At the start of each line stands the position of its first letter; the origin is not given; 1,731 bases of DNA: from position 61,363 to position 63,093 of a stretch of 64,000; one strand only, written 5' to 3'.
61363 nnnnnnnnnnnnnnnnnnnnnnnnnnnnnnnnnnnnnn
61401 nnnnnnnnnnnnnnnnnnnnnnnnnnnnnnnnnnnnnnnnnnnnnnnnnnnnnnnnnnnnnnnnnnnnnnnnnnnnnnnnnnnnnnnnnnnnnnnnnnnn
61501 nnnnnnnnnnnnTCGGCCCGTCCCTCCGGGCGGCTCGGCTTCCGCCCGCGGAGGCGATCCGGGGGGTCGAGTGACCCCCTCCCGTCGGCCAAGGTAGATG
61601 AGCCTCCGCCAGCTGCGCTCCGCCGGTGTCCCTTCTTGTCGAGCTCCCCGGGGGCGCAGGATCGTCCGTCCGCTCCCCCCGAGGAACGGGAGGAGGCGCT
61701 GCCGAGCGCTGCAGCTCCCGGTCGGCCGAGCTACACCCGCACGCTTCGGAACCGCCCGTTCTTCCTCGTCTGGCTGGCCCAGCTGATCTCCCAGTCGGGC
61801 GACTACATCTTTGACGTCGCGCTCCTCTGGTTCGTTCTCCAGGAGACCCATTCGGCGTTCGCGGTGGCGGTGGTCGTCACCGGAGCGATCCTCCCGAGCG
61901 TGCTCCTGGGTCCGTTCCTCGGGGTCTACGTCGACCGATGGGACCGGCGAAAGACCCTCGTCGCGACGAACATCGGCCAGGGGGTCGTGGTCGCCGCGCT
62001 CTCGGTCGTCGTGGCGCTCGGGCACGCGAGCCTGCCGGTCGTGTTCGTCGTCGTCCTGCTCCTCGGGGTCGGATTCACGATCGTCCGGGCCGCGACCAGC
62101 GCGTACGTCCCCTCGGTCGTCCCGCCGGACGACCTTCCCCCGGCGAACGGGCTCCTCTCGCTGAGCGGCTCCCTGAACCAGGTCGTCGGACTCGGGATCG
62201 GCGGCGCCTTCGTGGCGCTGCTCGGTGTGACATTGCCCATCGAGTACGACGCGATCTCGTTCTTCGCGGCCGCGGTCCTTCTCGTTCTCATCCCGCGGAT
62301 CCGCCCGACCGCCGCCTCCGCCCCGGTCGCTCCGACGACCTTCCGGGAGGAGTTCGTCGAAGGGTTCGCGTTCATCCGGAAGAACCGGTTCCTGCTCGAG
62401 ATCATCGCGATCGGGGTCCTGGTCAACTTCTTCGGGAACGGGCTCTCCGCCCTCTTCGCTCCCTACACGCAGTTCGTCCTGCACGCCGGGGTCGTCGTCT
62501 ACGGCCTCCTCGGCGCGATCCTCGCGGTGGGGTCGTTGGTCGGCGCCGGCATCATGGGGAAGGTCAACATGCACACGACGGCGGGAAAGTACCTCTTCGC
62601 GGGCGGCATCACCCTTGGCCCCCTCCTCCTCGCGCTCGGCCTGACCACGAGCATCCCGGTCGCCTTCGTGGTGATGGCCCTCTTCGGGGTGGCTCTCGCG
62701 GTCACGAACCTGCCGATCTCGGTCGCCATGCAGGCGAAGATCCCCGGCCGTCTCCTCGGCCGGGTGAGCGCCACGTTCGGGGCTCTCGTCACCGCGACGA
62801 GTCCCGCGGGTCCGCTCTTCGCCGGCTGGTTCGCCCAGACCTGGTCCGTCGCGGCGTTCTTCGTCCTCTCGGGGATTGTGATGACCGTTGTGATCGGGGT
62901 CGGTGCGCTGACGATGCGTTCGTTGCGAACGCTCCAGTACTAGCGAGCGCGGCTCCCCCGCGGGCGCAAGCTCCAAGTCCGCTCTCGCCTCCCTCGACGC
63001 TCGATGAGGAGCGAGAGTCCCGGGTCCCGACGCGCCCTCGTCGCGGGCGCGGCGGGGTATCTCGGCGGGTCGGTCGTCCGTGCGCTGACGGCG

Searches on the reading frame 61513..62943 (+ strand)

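Call 15: search_protein_families(library=pfam, proteins=[window:61513-62943:+], max_evalue=0.001)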
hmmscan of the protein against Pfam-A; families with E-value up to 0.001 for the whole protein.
window:61513-62943:+ (476 aa): 2 families
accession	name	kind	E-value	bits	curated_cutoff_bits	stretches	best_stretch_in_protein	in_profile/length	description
PF07690.21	MFS_1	-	6e-36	124.5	33.4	2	86-425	1-338/347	Major Facilitator Superfamily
PF05977.19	MFS_3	-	2.4e-35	122.4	27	1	78-461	7-387/524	Transmembrane secretion effector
